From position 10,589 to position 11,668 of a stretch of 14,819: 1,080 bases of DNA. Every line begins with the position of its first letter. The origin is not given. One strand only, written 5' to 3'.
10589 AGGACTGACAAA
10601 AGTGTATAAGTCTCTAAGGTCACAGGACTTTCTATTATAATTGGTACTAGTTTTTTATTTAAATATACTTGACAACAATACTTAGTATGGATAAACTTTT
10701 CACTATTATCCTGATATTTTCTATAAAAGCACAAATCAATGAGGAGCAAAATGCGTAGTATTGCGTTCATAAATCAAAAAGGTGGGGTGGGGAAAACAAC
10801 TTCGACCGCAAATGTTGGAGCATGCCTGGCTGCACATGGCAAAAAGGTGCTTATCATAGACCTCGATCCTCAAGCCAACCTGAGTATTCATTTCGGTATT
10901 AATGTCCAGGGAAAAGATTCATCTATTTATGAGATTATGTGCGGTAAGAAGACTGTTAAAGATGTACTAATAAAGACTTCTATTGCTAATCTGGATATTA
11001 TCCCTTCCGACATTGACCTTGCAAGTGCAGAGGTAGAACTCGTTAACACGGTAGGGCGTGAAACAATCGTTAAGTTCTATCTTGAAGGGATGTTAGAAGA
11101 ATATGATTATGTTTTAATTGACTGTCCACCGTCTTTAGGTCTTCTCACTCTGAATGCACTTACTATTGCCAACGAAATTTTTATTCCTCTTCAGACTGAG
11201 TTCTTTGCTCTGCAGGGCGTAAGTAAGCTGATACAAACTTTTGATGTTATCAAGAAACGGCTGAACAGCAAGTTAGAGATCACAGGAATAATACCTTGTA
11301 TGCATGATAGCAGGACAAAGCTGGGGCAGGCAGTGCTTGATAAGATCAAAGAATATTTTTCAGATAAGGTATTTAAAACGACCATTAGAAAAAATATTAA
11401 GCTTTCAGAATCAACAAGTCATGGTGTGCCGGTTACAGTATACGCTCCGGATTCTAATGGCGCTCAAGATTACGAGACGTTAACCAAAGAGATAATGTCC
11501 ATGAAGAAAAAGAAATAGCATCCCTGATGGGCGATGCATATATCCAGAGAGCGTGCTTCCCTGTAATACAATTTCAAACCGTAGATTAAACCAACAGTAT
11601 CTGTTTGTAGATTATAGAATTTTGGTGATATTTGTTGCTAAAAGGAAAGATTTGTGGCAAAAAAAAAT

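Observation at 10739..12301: ParA ATPase paired with a membrane-anchored, Lys/Glu-repeat protein instead of ParB: possible organelle or membrane positioning module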

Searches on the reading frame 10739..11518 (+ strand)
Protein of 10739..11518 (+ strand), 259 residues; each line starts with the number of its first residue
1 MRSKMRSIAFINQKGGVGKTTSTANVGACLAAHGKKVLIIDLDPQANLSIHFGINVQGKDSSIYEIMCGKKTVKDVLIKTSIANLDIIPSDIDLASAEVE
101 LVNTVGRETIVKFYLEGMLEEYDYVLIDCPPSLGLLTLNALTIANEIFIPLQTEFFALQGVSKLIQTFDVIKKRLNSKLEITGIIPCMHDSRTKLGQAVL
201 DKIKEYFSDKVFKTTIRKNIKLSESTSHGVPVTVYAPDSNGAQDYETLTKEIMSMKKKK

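Call 3: search_protein_families(library=pfam, proteins=[window:10739-11518:+], max_evalue=0.01)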
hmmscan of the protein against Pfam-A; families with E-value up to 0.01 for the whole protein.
window:10739-11518:+ (259 aa): 10 families
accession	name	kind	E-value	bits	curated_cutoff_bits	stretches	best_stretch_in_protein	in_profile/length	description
PF13614.12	AAA_31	-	9.9e-65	218.2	27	1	5-181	1-177/177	AAA domain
PF01656.29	CbiA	-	1.5e-25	90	25.4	1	8-232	1-125/125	CobQ/CobB/MinD/ParA nucleotide binding domain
PF06564.18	CBP_BcsQ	-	1.5e-16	61.1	21.3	1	5-146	1-140/234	Cellulose biosynthesis protein BcsQ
PF10609.15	ParA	-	5.1e-13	49.4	27.1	1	7-252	5-245/246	NUBPL iron-transfer P-loop NTPase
PF02374.21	ArsA_ATPase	-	2.5e-12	47.1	24.3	1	8-65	3-60/305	Anion-transporting ATPase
PF00142.24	Fer4_NifH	-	2.7e-12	47.2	25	1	11-257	5-249/271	4Fe-4S iron sulfur cluster binding proteins, NifH/frxC family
PF09140.17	MipZ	-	6.2e-09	36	20.7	1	8-163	3-141/262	ATPase MipZ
PF07015.17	VirC1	-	4.6e-05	23.3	24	1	5-48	1-44/231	VirC1 protein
PF00448.28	SRP54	-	0.00033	20.8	22.7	0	16-43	11-38/196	SRP54-type protein, GTPase domain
PF03029.23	ATP_bind_1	-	0.00036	20.9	27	1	16-130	6-99/240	Conserved hypothetical ATP binding protein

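Call 6: search_protein_families(library=ncbifam, proteins=[window:10739-11518:+], max_evalue=0.01)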
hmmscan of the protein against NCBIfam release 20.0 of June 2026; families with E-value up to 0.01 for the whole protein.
window:10739-11518:+ (259 aa): 33 families (the best 25 are shown)
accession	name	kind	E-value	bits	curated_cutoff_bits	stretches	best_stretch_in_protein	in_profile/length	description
TIGR03453.1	partition_RepA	equivalog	1.5e-30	106.4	348.45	1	4-167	103-280/387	plasmid partitioning protein RepA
NF041283.1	PrgP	equivalog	1.3e-29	103.5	400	1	6-235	3-241/297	ParA superfamily DNA segregation protein PrgP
TIGR01969.1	minD_arch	subfamily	6.4e-29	100.9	201.75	1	6-257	1-235/251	cell division ATPase MinD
NF041546.1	ParA_partition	equivalog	1.6e-28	99.6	180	2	8-55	2-49/203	ParA family partition ATPase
TIGR03371.1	cellulose_yhjQ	equivalog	8.8e-22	77.8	157.85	1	5-250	1-239/246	cellulose biosynthesis protein BcsQ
TIGR01968.1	minD_bact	equivalog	2e-21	76.5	212.9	1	10-253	6-237/261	septum site-determining protein MinD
NF010443.0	PRK13869.1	subfamily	4.6e-20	71.8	446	1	5-165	121-295/405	plasmid-partitioning protein RepA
NF010259.0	PRK13705.1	equivalog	1.3e-15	57.2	725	1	8-195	109-304/388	plasmid-partitioning protein SopA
TIGR01007.1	eps_fam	subfamily_domain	1.6e-14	53.9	108.05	1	4-136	16-141/204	polysaccharide biosynthesis tyrosine autokinase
NF033200.1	F430_CfbC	exception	3.1e-12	46.4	402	1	11-257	5-243/260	Ni-sirohydrochlorin a,c-diamide reductive cyclase ATP-dependent reductase subunit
TIGR01287.1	nifH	equivalog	4.2e-12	46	394.35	2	11-48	5-42/275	nitrogenase iron protein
NF008079.0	PRK10818.1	equivalog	3.7e-11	42.8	508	1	6-161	3-153/270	septum site-determining protein MinD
TIGR00345.1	GET3_arsA_TRC40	subfamily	4.4e-11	42.9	135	1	10-61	1-52/299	TRC40/GET3/ArsA family transport-energizing ATPase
NF009701.0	PRK13230.1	subfamily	1.2e-10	40.9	350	1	5-82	1-74/291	nitrogenase reductase-like protein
NF008568.0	PRK11519.1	equivalog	1.5e-10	39.9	1068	1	15-135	536-649/720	tyrosine-protein kinase Wzc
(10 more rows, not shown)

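Call 10: search_solved_structures(query=window:10739-11515:+, max_evalue=1e-10)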
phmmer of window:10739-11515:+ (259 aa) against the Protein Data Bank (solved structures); distinct sequences matched with E-value up to 1e-10: 22.
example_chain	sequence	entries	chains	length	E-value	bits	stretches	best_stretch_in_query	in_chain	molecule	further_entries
8ray_B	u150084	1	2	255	2.9e-62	213.7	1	6-254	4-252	ParA family protein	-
6iub_A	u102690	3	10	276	3.4e-56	193.8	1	7-253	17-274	SpoOJ regulator (Soj)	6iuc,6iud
8jmj_A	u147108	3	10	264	4.9e-55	190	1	7-253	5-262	SpoOJ regulator (Soj)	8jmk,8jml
1wcv_1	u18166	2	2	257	7.8e-52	179.6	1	1-255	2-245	SEGREGATION PROTEIN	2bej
2bek_A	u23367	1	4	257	1e-50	175.9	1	1-255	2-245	SEGREGATION PROTEIN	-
4pfs_A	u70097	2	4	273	9.9e-46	159.6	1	6-247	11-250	Cobyrinic Acid a,c-diamide synthase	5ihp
5if9_A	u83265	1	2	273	1.2e-45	159.4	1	6-247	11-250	Cobyrinic Acid a,c-diamide synthase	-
1g3q_A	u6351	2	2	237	5.9e-21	78.5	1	6-253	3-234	CELL DIVISION INHIBITOR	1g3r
1ion_A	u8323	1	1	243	1.5e-20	77.2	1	6-253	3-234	PROBABLE CELL DIVISION INHIBITOR MIND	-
6non_A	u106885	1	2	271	1.9e-19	73.6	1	3-186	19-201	Cobyrinic acid ac-diamide synthase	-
6noo_A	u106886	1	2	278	2e-19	73.5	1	3-186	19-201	Maintenance of carboxysome positioning A protein, MCDA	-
6nop_B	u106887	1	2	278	2.6e-18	69.8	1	3-186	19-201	Cobyrinic acid ac-diamide synthase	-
3k9g_A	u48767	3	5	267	2.1e-17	66.9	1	5-208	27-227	PF-32 protein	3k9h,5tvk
7dut_A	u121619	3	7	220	4.9e-16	62.4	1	8-173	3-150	SOJ protein (Soj)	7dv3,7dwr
2oze_A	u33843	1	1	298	2.5e-13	53.5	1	4-230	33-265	Orf delta'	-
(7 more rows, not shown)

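Call 14: find_homologous_proteins(query=window:10739-11515:+, max_evalue=1e-20)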
Query window:10739-11515:+ (259 aa): 7999 proteins with E <= 1e-20 among 8000 candidates; the best 120 are listed.
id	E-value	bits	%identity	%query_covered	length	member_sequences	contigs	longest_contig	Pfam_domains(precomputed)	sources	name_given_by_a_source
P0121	5.2e-161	552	98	100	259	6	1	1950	PF00142.25,PF10609.16,PF01656.30,PF13614.13,PF09140.18,PF06564.19,PF02374.22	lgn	-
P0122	5.0e-149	512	92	100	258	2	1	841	PF00142.25,PF10609.16,PF01656.30,PF13614.13,PF07015.18,PF09140.18,PF06564.19,PF02374.22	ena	-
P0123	1.1e-147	508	92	98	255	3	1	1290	PF00142.25,PF10609.16,PF01656.30,PF13614.13,PF07015.18,PF09140.18,PF06564.19,PF02374.22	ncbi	-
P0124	9.3e-146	502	90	98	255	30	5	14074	PF00142.25,PF10609.16,PF01656.30,PF13614.13,PF09140.18,PF06564.19,PF02374.22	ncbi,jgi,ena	-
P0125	8.4e-143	492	88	99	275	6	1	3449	PF00142.25,PF10609.16,PF01656.30,PF13614.13,PF09140.18,PF06564.19,PF02374.22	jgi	jgi:chromosome partitioning protein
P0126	4.9e-142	490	88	98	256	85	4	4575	PF00142.25,PF10609.16,PF01656.30,PF13614.13,PF09140.18,PF06564.19,PF02374.22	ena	-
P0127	7.3e-142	489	89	98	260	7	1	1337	PF00142.25,PF10609.16,PF01656.30,PF13614.13,PF09140.18,PF06564.19,PF02374.22,PF00448.29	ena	-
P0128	1.3e-141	488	87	98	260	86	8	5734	PF00142.25,PF10609.16,PF01656.30,PF13614.13,PF09140.18,PF06564.19,PF02374.22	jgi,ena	jgi:chromosome partitioning protein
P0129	1.7e-141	488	87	98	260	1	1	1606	PF00142.25,PF10609.16,PF01656.30,PF13614.13,PF09140.18,PF06564.19,PF02374.22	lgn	-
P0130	1.8e-140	484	86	98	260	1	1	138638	PF00142.25,PF10609.16,PF01656.30,PF13614.13,PF09140.18,PF06564.19,PF02374.22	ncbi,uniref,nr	ncbi:ATPases [Candidatus Scalindua japonica]|uniref:ATPases n=1 Tax=Candidatus Scalindua japonica Ta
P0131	5.3e-138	476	87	98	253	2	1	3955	PF00142.25,PF10609.16,PF01656.30,PF13614.13,PF09140.18,PF06564.19,PF02374.22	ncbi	-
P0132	5.4e-137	473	85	98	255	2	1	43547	PF00142.25,PF10609.16,PF01656.30,PF13614.13,PF09140.18,PF06564.19,PF02374.22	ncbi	-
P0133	9.0e-137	472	85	98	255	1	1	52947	PF00142.25,PF10609.16,PF01656.30,PF13614.13,PF09140.18,PF06564.19,PF02374.22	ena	-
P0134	5.4e-135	467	84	97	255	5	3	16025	PF00142.25,PF10609.16,PF01656.30,PF13614.13,PF09140.18,PF06564.19,PF02374.22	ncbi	-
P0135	5.9e-135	466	85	98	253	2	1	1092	PF00142.25,PF10609.16,PF01656.30,PF13614.13,PF09140.18,PF06564.19,PF02374.22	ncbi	-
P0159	5.2e-117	408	74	98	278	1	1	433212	PF00142.25,PF10609.16,PF01656.30,PF13614.13,PF09140.18,PF06564.19,PF02374.22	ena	-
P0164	9.0e-107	374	69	96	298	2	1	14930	PF00142.25,PF10609.16,PF01656.30,PF13614.13,PF09140.18,PF06564.19,PF02374.22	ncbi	ncbi:MAG: ParA family protein [Candidatus Brocadiales bacterium]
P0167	3.3e-106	372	68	98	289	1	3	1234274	PF00142.25,PF10609.16,PF01656.30,PF13614.13,PF09140.18,PF06564.19,PF02374.22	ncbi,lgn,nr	ncbi:MAG TPA: ParA family protein [Candidatus Brocadiia bacterium]|nr:ParA family protein [Planctomy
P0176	1.8e-101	357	62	98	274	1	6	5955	PF00142.25,PF10609.16,PF01656.30,PF13614.13,PF09140.18,PF06564.19,PF02374.22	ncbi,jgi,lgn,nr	ncbi:MAG: ParA family protein [Planctomycetes bacterium]|nr:ParA family protein [Planctomycetota bac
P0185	4.5e-101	356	63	98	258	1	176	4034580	PF00142.25,PF10609.16,PF01656.30,PF13614.13,PF09140.18,PF06564.19,PF02374.22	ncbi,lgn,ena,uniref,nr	ncbi:MAG: ParA family protein [Candidatus Brocadia sp. AMX2]|uniref:Chromosome partitioning protein 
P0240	2.4e-99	350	61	96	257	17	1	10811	PF00142.25,PF10609.16,PF01656.30,PF13614.13,PF09140.18,PF06564.19,PF02374.22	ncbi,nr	ncbi:MAG: AAA family ATPase [Candidatus Kuenenia sp.]|nr:AAA family ATPase [Candidatus Kuenenia sp.]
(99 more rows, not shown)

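Call 15: find_encoding_contigs(protein=P0185, flank=8000, max_places=2)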
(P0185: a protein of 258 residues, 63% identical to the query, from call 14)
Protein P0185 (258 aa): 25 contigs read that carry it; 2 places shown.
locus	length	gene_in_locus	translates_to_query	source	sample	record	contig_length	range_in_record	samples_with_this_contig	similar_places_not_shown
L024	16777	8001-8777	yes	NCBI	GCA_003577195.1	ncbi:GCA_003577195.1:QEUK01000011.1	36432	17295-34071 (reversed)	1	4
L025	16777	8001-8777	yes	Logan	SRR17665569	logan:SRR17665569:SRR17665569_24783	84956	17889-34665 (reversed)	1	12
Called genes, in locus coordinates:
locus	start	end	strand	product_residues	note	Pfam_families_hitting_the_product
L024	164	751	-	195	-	PF01844:HNH, PF14279:HNH_5 (weak)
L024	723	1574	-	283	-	PF01555:N6_N4_Mtase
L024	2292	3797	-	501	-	PF02074:Peptidase_M32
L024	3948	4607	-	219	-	PF03473:MOSC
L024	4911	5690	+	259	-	-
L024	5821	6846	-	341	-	PF04055:Radical_SAM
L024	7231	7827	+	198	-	PF10114:PocR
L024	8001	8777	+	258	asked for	PF00142:Fer4_NifH, PF01656:CbiA, PF02374:ArsA_ATPase, PF06564:CBP_BcsQ, PF09140:MipZ (faint), PF10609:ParA, PF13614:AAA_31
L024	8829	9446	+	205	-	-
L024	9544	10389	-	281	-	PF03099:BPL_LplA_LipB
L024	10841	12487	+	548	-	-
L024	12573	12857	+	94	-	PF00166:Cpn10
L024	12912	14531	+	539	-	PF00118:Cpn60_TCP1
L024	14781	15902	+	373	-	PF00226:DnaJ, PF01556:DnaJ_C, PF00684:DnaJ_CXXCXGXG, PF27439:DnaJ_C_2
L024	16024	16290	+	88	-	PF09723:Zn_ribbon_8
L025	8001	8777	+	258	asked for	PF00142:Fer4_NifH, PF01656:CbiA, PF02374:ArsA_ATPase, PF06564:CBP_BcsQ, PF09140:MipZ (faint), PF10609:ParA, PF13614:AAA_31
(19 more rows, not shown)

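Call 16: find_encoding_contigs(protein=P0240, flank=8000, max_places=2)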
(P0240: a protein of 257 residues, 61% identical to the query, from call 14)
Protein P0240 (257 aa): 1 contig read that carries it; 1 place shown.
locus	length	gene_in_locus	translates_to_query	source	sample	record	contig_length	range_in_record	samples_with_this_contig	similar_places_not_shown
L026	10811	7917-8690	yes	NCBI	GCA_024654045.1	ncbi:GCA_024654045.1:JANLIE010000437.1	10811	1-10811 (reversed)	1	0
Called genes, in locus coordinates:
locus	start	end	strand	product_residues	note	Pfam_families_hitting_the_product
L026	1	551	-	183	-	PF01841:Transglut_core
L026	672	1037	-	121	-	PF00072:Response_reg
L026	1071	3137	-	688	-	PF02743:dCache_1, PF00672:HAMP, PF00512:HisKA, PF02518:HATPase_c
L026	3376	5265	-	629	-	PF04055:Radical_SAM, PF13186:SPASM, PF08369:PCP_red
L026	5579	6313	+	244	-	PF13432:TPR_16, PF13414:TPR_11, PF00515:TPR_1 (weak), PF07719:TPR_2 (weak), PF13414:TPR_11, PF00515:TPR_1, PF13424:TPR_12, PF13414:TPR_11, +13 more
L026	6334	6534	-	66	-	-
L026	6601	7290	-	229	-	PF13431:TPR_17 (faint), PF13432:TPR_16 (weak), PF13414:TPR_11 (weak), PF13424:TPR_12, PF00515:TPR_1 (weak), PF07719:TPR_2 (weak), PF13181:TPR_8 (weak), PF13414:TPR_11, +5 more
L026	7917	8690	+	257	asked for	PF00142:Fer4_NifH, PF01656:CbiA, PF02374:ArsA_ATPase, PF06564:CBP_BcsQ, PF09140:MipZ (weak), PF10609:ParA, PF13614:AAA_31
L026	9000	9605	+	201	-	-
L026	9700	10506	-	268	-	PF03099:BPL_LplA_LipB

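Call 17: find_encoding_contigs(protein=P0167, flank=8000, max_places=2)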
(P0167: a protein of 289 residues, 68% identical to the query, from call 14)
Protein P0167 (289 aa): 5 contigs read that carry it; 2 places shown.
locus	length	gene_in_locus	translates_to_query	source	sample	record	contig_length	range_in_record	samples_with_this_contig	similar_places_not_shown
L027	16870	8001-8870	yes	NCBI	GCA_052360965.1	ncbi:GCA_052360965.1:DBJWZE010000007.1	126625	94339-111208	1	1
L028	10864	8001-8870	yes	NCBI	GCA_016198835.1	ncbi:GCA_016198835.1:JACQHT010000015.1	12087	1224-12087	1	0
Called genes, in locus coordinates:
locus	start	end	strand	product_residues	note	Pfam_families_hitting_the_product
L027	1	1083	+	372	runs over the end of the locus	PF00155:Aminotran_1_2, PF00266:Aminotran_5 (weak), PF01041:DegT_DnrJ_EryC1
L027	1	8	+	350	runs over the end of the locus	PF02779:Transket_pyr, PF02780:Transketolase_C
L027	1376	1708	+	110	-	PF24839:DUF7718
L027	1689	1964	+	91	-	PF18882:DUF5647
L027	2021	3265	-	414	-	PF00109:ketoacyl-synt, PF02801:Ketoacyl-synt_C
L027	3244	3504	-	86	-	PF00550:PP-binding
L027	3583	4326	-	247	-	PF00106:adh_short, PF08659:KR, PF01370:Epimerase (faint), PF13561:adh_short_C2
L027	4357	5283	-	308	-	PF00698:Acyl_transf_1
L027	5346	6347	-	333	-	PF00108:Thiolase_N (weak), PF08545:ACP_syn_III, PF08541:ACP_syn_III_C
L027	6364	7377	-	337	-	PF02504:FA_synthesis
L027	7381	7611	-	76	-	PF01783:Ribosomal_L32p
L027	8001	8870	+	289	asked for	PF00142:Fer4_NifH, PF01656:CbiA, PF02374:ArsA_ATPase, PF06564:CBP_BcsQ, PF09140:MipZ, PF10609:ParA, PF13614:AAA_31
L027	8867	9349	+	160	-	-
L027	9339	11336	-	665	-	PF02743:dCache_1, PF13426:PAS_9 (faint), PF00672:HAMP, PF00989:PAS (weak), PF00990:GGDEF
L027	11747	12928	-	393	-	PF00672:HAMP, PF00989:PAS (weak), PF00990:GGDEF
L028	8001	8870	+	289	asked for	PF00142:Fer4_NifH, PF01656:CbiA, PF02374:ArsA_ATPase, PF06564:CBP_BcsQ, PF09140:MipZ, PF10609:ParA, PF13614:AAA_31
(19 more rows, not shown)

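Call 25: find_encoding_contigs(protein=P0253, flank=10000, max_places=1)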
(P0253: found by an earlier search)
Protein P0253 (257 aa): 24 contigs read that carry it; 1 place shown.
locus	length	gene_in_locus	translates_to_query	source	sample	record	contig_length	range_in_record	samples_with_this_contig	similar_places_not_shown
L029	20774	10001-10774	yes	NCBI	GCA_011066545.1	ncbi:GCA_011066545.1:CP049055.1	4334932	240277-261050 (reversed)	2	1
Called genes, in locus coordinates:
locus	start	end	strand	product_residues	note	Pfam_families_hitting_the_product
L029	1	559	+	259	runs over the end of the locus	PF00218:IGPS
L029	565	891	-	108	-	PF00085:Thioredoxin, PF08534:Redoxin (faint), PF13098:Thioredoxin_2, PF13905:Thioredoxin_8 (faint)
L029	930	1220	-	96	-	PF02943:FeThRed_B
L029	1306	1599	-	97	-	-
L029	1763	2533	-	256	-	PF01841:Transglut_core (weak)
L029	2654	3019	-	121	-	PF00072:Response_reg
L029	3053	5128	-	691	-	PF02743:dCache_1, PF00672:HAMP, PF00512:HisKA, PF02518:HATPase_c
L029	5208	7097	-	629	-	PF04055:Radical_SAM, PF13186:SPASM, PF08369:PCP_red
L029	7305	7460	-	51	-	-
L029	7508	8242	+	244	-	PF13432:TPR_16, PF13414:TPR_11, PF00515:TPR_1 (weak), PF07719:TPR_2 (weak), PF13414:TPR_11 (weak), PF00515:TPR_1, PF13424:TPR_12, PF13414:TPR_11, +13 more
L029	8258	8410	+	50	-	-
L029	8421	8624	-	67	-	-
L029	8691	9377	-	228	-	PF13432:TPR_16 (weak), PF13414:TPR_11 (weak), PF13424:TPR_12, PF13432:TPR_16 (weak), PF00515:TPR_1 (weak), PF07719:TPR_2 (weak), PF13181:TPR_8 (weak), PF13414:TPR_11 (weak), +9 more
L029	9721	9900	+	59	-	-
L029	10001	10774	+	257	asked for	PF00142:Fer4_NifH, PF01656:CbiA, PF02374:ArsA_ATPase, PF06564:CBP_BcsQ, PF09140:MipZ (weak), PF10609:ParA, PF13614:AAA_31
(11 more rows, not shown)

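Call 32: find_encoding_contigs(protein=P0159, flank=6000, max_places=1)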
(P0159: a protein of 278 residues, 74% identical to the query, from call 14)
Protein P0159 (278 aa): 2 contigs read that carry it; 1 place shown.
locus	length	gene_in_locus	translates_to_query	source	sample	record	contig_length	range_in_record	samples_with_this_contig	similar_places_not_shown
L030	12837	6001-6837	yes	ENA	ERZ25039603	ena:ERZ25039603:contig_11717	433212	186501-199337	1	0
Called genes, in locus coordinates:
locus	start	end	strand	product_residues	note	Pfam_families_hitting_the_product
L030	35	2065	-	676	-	PF00381:PTS-HPr, PF05524:PEP-utilisers_N, PF00391:PEP-utilizers, PF02896:PEP-utilizers_C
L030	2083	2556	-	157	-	PF00359:PTS_EIIA_2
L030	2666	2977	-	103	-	PF02482:Ribosomal_S30AE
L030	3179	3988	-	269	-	PF18912:DZR_2, PF00156:Pribosyltran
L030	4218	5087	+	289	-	-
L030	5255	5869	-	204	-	-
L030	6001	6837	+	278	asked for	PF00142:Fer4_NifH, PF01656:CbiA, PF02374:ArsA_ATPase, PF06564:CBP_BcsQ, PF09140:MipZ (faint), PF10609:ParA, PF13614:AAA_31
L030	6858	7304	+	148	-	-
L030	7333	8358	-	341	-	PF08240:ADH_N, PF00107:ADH_zinc_N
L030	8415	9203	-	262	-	PF01791:DeoC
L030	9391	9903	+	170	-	-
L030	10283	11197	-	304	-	PF04055:Radical_SAM, PF13186:SPASM (weak)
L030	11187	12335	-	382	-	PF14307:Glyco_tran_WbsX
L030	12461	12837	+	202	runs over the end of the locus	-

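Call 33: find_encoding_contigs(protein=P0164, flank=6000, max_places=1)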
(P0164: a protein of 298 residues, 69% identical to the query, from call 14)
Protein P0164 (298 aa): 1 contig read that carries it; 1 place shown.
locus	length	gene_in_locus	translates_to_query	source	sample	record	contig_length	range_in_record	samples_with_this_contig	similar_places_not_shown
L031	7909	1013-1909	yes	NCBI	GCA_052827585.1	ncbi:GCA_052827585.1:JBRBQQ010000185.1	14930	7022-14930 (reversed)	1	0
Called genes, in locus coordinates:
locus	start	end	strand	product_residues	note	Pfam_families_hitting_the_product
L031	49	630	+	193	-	PF13384:HTH_23 (weak), PF13518:HTH_28 (weak), PF13551:HTH_29 (weak), PF13565:HTH_32 (weak)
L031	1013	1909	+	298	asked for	PF00142:Fer4_NifH, PF01656:CbiA, PF02374:ArsA_ATPase, PF06564:CBP_BcsQ, PF09140:MipZ (faint), PF10609:ParA, PF13614:AAA_31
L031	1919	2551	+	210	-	-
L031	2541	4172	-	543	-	PF12729:4HB_MCP_1, PF00672:HAMP, PF00989:PAS, PF00990:GGDEF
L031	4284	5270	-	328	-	PF03099:BPL_LplA_LipB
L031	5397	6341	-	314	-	PF17284:Spermine_synt_N, PF01564:Spermine_synth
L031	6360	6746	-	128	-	PF02675:AdoMet_dc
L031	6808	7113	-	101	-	PF02597:ThiS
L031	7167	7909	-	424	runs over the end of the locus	PF05810:NinF (weak), PF00291:PALP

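Call 34: find_encoding_contigs(protein=P0176, flank=6000, max_places=1)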
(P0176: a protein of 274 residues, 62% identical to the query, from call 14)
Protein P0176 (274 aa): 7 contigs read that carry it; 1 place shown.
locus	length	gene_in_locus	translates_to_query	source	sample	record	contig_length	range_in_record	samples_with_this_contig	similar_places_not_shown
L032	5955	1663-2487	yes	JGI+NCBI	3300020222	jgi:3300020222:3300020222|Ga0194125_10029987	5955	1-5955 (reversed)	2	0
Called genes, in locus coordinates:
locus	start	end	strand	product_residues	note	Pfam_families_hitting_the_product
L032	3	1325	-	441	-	PF02518:HATPase_c, PF13589:HATPase_c_3, PF09239:Topo-VIb_trans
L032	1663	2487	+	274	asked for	PF00142:Fer4_NifH, PF01656:CbiA, PF02374:ArsA_ATPase, PF06564:CBP_BcsQ, PF09140:MipZ (faint), PF10609:ParA, PF13614:AAA_31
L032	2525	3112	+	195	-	-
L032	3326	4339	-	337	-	PF03099:BPL_LplA_LipB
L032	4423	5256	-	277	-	PF00303:Thymidylat_synt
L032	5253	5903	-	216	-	PF01209:Ubie_methyltran, PF01135:PCMT (weak), PF13489:Methyltransf_23, PF13847:Methyltransf_31, PF08241:Methyltransf_11, PF08242:Methyltransf_12, PF13649:Methyltransf_25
